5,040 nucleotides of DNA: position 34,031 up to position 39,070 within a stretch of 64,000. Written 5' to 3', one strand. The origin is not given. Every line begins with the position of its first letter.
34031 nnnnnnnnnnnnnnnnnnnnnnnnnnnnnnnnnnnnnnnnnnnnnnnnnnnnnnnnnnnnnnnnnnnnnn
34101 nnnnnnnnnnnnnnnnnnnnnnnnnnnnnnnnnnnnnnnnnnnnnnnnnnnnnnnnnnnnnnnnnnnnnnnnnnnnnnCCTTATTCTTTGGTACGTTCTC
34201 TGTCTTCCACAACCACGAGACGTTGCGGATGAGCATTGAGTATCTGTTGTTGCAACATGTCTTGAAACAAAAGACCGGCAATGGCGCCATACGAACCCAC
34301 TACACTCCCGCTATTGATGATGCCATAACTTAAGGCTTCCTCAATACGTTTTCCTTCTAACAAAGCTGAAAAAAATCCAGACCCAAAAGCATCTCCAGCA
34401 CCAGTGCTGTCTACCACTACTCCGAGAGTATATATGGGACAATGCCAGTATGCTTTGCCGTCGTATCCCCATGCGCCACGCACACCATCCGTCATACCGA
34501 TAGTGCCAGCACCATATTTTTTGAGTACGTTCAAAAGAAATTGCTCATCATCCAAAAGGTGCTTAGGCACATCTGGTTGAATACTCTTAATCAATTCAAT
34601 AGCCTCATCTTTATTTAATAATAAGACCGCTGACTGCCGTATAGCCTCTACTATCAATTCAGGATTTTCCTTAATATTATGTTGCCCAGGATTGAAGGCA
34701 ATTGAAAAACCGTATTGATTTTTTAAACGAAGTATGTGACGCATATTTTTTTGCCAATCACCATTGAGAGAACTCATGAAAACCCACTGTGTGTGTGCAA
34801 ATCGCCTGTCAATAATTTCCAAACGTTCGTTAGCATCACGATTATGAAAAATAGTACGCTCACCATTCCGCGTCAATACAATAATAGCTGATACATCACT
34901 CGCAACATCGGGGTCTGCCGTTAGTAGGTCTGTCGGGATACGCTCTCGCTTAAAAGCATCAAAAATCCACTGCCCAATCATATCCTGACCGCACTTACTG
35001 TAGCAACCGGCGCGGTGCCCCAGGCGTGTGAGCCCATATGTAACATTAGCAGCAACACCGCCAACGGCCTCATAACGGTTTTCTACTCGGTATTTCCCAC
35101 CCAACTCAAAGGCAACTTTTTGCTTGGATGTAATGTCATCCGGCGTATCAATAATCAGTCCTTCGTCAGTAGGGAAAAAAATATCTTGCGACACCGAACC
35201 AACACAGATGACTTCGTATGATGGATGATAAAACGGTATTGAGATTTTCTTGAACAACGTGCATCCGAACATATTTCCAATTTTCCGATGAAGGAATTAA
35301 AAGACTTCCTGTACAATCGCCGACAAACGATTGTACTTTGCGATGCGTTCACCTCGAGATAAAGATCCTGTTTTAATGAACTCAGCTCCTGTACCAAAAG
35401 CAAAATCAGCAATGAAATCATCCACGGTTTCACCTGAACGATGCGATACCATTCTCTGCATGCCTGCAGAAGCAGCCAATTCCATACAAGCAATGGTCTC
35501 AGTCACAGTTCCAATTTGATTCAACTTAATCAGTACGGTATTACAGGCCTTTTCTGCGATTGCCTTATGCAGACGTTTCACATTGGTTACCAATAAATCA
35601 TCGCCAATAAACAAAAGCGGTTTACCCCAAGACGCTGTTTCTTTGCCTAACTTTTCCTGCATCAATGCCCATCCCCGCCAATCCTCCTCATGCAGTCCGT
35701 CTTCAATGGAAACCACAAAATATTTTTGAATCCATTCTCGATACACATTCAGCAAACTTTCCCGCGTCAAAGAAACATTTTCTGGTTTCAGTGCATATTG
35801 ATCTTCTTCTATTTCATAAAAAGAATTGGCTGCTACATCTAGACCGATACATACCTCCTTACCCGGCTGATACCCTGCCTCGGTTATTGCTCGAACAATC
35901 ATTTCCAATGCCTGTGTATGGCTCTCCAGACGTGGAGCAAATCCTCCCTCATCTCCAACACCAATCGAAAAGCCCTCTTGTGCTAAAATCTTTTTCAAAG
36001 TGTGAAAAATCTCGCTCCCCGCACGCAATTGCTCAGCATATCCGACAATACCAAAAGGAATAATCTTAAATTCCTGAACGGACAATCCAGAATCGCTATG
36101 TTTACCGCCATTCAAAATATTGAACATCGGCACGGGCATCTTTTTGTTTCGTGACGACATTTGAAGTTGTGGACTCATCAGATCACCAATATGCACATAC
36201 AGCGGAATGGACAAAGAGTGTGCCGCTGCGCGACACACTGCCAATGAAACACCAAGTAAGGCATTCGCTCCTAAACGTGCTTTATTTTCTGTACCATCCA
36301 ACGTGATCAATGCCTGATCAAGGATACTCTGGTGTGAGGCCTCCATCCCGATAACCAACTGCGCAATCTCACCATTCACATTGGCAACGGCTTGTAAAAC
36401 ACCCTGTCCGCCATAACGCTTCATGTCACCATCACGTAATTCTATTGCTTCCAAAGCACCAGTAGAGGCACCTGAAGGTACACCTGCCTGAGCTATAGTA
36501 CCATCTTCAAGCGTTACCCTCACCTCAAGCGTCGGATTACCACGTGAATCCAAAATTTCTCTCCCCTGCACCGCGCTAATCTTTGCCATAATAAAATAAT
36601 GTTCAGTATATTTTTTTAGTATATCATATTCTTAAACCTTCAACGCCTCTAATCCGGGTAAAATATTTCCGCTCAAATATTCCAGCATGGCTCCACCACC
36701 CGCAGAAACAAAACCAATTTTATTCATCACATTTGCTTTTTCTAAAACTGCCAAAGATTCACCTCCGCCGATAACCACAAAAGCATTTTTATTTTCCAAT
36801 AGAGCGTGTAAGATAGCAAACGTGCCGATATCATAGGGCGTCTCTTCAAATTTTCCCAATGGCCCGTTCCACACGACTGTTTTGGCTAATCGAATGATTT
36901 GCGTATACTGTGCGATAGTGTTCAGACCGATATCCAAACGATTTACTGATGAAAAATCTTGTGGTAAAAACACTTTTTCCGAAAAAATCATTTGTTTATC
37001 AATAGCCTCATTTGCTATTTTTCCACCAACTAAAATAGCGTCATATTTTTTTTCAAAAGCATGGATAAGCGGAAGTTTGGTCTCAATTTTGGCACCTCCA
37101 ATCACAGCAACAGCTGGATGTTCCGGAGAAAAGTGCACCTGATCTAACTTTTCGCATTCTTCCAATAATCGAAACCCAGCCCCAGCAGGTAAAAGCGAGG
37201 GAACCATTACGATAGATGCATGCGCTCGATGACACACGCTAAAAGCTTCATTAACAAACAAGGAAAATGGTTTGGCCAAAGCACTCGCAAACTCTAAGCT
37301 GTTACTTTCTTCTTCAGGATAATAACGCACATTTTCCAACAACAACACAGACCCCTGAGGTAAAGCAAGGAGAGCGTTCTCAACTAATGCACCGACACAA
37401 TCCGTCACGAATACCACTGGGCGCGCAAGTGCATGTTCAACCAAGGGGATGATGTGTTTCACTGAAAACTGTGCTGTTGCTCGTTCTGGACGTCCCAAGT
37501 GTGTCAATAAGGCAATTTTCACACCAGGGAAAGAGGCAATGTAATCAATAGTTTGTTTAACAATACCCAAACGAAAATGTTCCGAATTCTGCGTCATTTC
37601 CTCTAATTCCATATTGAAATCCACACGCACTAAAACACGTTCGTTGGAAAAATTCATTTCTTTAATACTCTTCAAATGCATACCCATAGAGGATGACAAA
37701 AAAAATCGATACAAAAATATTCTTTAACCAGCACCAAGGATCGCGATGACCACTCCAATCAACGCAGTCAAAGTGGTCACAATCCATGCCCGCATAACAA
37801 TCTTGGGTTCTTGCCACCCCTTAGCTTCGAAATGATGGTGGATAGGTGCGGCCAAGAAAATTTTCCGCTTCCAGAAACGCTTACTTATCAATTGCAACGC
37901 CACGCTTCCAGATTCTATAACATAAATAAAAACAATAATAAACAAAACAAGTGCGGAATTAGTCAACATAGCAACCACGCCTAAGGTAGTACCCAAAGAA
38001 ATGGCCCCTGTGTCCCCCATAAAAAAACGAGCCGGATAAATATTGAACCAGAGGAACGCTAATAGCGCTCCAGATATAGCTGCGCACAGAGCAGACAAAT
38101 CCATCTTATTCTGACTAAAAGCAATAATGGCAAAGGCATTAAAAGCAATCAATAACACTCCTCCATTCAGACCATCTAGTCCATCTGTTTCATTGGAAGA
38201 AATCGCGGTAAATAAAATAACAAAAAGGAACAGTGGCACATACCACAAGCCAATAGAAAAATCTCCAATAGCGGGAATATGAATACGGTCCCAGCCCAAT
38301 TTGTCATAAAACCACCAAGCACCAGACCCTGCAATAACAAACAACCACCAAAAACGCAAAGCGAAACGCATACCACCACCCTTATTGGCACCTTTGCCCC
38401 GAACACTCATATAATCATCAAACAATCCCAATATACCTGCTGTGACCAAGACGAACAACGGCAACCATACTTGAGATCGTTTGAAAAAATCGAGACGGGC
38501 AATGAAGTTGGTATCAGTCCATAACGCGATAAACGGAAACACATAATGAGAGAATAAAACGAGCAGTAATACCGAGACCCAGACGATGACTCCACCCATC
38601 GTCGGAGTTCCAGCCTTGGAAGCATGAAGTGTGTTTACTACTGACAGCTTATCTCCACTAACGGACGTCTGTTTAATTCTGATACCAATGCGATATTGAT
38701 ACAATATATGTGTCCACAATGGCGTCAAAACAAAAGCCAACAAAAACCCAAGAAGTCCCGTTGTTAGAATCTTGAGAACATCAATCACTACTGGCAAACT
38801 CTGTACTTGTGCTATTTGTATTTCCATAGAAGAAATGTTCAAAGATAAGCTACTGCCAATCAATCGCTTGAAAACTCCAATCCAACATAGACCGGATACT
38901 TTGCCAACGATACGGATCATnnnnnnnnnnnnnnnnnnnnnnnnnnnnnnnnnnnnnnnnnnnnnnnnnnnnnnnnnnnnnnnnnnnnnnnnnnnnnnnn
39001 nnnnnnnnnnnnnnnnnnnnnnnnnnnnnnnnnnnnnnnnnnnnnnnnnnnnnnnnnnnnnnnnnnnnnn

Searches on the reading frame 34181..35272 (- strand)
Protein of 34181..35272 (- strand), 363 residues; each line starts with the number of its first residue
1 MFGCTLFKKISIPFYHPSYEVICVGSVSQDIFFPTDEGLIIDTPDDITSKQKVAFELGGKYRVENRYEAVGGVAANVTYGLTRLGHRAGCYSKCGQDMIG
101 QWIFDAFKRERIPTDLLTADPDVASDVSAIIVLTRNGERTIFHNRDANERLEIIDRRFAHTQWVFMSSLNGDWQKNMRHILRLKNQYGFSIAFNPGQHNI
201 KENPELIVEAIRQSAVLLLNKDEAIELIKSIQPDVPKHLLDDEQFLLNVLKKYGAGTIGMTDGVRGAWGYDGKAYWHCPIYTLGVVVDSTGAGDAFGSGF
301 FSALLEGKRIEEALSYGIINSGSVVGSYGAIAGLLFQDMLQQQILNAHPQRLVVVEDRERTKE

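Call 61: search_protein_families(library=ncbifam, proteins=[window:34181-35272:-], max_evalue=1e-10)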
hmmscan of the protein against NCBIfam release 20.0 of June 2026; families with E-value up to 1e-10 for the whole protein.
window:34181-35272:- (363 aa): 10 families
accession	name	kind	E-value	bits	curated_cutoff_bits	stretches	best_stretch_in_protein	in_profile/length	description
TIGR04382.1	myo_inos_iolC_N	equivalog_domain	3.7e-22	79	300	1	68-326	31-291/309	5-dehydro-2-deoxygluconokinase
TIGR02152.1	D_ribokin_bact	equivalog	1.7e-20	73.6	299.65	1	46-335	10-291/298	ribokinase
NF053626.1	RibKinHalex1628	equivalog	1.8e-19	70.4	330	1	58-317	25-265/293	ATP-dependent ribose-1-phosphate kinase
NF006957.1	PRK09434.1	equivalog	7.4e-18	65.1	450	1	68-314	24-270/302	fructokinase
NF007321.0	PRK09813.1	equivalog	7.3e-17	61.7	247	1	247-330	178-260/261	fructoselysine 6-kinase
NF041134.1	R1P_kin_Thcocales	equivalog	4.4e-15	55.8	500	0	59-223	25-177/291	ADP-dependent ribose-1-phosphate kinase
NF008353.0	PRK11142.1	equivalog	8.4e-14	51.8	341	1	66-333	33-292/307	ribokinase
NF040938.1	KDG_KDGal_kin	equivalog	3.2e-13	49.4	400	0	206-326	175-285/305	bifunctional 2-dehydro-3-deoxygluconokinase/2-dehydro-3-deoxygalactonokinase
NF041164.1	NucKinThplmales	equivalog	5e-11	42.3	450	0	63-325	30-272/295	nucleoside kinase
NF047869.1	myo_kin_aldol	exception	5.1e-11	41.6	600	0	69-127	37-95/586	bifunctional 5-dehydro-2-deoxygluconokinase/5-dehydro-2-deoxyphosphogluconate aldolase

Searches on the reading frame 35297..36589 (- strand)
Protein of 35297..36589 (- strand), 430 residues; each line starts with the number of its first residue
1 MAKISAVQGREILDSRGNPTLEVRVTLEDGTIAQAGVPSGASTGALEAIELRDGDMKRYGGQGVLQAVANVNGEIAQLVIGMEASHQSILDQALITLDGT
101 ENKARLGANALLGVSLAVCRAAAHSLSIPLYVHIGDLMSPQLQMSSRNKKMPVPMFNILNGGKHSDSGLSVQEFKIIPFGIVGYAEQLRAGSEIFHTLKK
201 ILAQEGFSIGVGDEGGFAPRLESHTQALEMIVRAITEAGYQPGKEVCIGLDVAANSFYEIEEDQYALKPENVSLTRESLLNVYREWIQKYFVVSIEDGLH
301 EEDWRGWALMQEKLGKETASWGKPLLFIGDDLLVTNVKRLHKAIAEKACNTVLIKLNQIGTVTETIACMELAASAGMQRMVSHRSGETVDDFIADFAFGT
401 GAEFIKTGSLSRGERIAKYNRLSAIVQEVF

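Call 61: search_protein_families(library=ncbifam, proteins=[window:35297-36589:-], max_evalue=1e-10)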
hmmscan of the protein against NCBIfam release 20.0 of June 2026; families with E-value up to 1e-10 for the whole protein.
window:35297-36589:- (430 aa): 2 families
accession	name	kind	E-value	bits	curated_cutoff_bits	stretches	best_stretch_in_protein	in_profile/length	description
TIGR01060.2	eno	equivalog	1.3e-164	547.9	300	1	4-428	1-409/425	phosphopyruvate hydratase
NF006223.0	PRK08350.1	equivalog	9.9e-15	54.6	624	1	66-142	51-127/341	hypothetical protein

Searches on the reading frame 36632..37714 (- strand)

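Call 61: search_protein_families(library=ncbifam, proteins=[window:36632-37714:-], max_evalue=1e-10)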
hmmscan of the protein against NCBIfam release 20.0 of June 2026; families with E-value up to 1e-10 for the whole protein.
window:36632-37714:- (360 aa): 1 family
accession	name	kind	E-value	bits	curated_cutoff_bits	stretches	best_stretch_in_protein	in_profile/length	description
NF010569.0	PRK13962.1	equivalog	2.3e-83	280.5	883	2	12-235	1-224/645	bifunctional phosphoglycerate kinase/triosephosphate isomerase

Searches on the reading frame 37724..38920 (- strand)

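Call 61: search_protein_families(library=ncbifam, proteins=[window:37724-38920:-], max_evalue=1e-10)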
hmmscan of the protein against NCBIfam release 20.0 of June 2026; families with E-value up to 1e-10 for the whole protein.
window:37724-38920:- (398 aa): 2 families
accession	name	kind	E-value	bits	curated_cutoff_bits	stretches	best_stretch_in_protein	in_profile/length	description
TIGR00445.1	mraY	equivalog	1.8e-59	201.8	192.05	1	96-391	26-316/321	phospho-N-acetylmuramoyl-pentapeptide-transferase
NF053644.1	MraY_archaea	equivalog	3.2e-33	115.5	450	1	215-390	170-340/340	pseudomurein biosynthesis MraY family phospho-N-acetylmuramoyl-pentapeptide-transferase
